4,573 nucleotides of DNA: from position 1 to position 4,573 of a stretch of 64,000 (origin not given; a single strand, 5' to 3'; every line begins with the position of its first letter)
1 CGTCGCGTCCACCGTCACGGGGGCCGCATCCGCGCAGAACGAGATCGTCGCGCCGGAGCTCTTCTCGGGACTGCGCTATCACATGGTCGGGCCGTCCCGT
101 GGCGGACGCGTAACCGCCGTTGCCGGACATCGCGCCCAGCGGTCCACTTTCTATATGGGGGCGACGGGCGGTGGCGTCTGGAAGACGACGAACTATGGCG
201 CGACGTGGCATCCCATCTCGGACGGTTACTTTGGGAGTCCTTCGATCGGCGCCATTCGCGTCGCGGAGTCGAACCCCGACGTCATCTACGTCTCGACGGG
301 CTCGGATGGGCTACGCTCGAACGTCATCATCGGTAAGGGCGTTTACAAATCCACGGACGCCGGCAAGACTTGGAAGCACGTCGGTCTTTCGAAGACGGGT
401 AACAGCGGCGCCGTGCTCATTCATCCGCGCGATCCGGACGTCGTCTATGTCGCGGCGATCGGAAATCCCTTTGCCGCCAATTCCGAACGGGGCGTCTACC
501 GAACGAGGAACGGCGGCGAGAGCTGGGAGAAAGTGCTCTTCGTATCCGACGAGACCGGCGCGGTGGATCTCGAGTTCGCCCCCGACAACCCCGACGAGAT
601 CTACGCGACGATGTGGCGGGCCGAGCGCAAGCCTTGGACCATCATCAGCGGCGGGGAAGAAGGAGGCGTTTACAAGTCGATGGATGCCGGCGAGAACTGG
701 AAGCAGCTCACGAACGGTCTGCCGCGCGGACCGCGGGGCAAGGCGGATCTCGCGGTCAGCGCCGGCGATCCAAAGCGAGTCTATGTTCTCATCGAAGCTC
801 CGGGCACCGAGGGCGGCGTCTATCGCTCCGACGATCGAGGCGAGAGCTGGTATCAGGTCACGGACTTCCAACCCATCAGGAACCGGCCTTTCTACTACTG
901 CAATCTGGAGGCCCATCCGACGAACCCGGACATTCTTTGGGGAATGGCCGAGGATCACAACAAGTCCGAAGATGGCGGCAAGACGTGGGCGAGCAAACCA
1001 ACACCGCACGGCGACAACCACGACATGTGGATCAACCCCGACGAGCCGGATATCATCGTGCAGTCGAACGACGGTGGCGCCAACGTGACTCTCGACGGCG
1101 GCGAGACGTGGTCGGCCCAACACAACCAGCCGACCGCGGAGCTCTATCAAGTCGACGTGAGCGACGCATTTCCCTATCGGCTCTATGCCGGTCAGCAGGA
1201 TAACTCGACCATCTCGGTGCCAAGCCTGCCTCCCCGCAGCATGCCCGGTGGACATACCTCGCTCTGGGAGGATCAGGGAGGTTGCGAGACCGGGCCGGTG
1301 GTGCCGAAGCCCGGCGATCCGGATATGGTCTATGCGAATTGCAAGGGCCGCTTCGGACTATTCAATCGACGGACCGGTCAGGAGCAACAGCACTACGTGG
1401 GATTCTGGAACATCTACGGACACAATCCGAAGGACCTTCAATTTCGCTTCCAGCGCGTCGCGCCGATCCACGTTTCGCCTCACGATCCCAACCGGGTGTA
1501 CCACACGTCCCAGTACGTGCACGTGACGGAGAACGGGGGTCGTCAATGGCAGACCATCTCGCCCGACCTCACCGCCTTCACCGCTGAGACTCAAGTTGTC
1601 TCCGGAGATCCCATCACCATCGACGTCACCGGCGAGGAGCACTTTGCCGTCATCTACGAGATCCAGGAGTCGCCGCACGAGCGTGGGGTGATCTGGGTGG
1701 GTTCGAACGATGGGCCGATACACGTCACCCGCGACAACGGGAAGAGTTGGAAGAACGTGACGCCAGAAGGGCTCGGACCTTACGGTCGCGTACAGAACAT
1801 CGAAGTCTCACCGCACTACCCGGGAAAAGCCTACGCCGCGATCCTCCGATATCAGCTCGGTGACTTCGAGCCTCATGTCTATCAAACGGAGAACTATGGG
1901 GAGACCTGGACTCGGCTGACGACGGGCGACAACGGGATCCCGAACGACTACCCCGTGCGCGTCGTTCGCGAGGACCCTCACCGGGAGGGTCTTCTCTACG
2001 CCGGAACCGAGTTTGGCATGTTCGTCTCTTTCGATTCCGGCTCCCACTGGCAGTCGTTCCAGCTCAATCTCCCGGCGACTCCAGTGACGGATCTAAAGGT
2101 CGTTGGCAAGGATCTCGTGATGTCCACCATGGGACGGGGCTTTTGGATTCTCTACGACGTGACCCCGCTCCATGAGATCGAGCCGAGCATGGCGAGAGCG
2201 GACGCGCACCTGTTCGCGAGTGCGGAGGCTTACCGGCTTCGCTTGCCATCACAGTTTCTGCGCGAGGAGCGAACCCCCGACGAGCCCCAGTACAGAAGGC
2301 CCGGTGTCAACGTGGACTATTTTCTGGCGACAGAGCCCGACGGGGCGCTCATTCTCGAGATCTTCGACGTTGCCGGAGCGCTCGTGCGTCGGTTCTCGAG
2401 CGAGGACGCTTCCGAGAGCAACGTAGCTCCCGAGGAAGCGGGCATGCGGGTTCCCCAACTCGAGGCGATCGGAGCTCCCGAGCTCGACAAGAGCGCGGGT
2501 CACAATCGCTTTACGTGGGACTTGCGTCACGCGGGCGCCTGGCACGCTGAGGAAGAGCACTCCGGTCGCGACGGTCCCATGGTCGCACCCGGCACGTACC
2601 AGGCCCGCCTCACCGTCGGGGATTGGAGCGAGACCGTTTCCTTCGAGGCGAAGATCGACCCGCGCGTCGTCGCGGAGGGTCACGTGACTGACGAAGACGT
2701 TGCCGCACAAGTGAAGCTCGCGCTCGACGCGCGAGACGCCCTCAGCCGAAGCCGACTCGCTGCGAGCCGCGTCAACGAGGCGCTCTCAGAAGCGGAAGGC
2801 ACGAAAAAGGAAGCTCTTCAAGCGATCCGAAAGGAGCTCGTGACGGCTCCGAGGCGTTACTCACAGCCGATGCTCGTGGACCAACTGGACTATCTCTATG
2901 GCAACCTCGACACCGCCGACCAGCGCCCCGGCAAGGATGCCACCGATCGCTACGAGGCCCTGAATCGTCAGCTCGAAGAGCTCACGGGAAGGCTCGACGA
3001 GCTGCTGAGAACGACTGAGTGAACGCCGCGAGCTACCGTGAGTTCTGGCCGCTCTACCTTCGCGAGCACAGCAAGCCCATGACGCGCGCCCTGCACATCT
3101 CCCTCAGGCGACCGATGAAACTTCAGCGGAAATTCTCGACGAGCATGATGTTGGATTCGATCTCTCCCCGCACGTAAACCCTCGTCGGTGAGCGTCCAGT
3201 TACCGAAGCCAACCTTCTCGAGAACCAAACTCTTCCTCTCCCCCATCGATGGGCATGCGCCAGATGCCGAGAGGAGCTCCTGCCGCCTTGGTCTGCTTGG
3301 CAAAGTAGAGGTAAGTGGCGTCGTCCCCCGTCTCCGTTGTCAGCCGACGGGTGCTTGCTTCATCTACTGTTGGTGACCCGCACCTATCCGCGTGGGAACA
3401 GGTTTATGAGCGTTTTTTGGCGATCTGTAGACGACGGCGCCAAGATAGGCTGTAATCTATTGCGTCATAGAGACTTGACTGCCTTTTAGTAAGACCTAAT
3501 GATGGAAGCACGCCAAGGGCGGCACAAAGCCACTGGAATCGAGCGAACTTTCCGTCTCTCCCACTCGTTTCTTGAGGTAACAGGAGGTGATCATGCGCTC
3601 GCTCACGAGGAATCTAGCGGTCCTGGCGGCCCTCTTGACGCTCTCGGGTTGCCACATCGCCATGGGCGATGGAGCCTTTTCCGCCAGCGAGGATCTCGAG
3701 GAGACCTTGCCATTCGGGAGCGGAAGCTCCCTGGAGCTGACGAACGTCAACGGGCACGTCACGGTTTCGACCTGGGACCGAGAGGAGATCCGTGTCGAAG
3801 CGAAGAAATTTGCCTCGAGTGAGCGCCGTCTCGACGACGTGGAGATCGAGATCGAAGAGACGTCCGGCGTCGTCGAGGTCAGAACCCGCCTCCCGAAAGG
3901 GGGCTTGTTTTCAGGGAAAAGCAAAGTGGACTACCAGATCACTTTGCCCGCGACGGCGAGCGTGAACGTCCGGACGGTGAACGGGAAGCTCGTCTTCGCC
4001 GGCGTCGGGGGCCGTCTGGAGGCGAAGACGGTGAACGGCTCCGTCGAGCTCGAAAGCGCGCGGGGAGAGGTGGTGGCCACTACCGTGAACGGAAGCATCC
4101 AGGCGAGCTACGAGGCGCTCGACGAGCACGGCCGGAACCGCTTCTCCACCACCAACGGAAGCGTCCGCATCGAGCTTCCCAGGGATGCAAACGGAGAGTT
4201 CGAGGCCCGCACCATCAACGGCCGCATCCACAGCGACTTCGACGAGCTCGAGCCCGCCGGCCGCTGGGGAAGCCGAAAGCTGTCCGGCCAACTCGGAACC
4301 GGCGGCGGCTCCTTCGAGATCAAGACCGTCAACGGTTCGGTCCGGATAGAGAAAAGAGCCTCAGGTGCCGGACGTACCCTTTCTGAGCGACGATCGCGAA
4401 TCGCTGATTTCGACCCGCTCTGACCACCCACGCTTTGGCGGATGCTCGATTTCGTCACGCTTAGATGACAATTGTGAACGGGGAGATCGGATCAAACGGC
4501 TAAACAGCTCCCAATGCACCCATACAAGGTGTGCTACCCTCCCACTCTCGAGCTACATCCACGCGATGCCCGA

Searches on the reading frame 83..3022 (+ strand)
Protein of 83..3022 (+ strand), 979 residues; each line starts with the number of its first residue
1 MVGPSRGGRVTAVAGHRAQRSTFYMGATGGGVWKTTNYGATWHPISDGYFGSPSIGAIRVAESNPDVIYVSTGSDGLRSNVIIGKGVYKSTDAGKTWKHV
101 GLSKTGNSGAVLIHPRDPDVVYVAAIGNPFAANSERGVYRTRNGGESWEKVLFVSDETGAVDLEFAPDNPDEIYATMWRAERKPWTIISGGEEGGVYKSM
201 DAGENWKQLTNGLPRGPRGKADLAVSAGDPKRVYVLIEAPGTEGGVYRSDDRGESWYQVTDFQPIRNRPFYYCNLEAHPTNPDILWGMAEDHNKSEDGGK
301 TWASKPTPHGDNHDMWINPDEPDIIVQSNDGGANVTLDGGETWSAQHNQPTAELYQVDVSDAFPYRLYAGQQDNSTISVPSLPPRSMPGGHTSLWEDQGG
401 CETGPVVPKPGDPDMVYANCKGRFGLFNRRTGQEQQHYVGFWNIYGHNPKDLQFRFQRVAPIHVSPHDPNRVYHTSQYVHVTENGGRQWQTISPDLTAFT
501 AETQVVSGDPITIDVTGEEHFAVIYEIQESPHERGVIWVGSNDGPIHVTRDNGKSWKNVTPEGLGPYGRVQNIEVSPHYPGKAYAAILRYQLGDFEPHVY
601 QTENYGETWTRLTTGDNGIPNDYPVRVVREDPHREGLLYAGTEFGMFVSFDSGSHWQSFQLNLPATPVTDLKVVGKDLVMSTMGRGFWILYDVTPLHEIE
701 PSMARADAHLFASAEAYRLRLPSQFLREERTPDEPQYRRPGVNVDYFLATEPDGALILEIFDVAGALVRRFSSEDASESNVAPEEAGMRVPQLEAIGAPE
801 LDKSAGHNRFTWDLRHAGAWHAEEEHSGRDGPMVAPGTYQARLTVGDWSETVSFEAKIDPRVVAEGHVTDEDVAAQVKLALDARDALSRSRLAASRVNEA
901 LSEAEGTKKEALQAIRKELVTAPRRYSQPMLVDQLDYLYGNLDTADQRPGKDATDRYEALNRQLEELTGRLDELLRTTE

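Call 44: search_protein_families(library=pfam, proteins=[window:83-3022:+], max_evalue=0.0001)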
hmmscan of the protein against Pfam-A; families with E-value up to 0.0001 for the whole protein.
window:83-3022:+ (979 aa): 4 families
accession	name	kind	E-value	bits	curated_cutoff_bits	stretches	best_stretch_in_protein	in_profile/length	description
PF15902.12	Sortilin-Vps10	-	1.7e-32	113.3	33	3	87-211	3-114/446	Sortilin, neurotensin receptor 3,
PF02012.26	BNR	-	1.9e-09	36.5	27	0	88-98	1-11/12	BNR/Asp-box repeat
PF13088.12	BNR_2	-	2.8e-07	30.6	31.4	0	478-614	83-203/277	BNR repeat-like domain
PF14870.12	PSII_BNR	-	2e-05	24.4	27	0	88-161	85-148/303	Photosynthesis system II assembly factor YCF48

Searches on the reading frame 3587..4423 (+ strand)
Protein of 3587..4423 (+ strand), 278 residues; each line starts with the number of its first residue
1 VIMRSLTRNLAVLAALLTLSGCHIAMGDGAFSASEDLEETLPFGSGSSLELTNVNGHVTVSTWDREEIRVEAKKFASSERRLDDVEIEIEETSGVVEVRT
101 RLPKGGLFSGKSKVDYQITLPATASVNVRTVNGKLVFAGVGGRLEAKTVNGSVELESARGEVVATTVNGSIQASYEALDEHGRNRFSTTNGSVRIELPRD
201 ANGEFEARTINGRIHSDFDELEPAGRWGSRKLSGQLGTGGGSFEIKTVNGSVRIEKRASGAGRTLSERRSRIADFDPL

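Call 91: search_protein_families(library=pfam, proteins=[window:3587-4423:+], max_evalue=0.0001)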
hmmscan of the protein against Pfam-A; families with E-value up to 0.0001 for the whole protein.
window:3587-4423:+ (278 aa): 1 family
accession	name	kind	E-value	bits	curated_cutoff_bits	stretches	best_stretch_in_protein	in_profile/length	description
PF13349.12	DUF4097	-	3.1e-10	40.3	22.9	1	83-254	78-246/247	Toastrack DUF4097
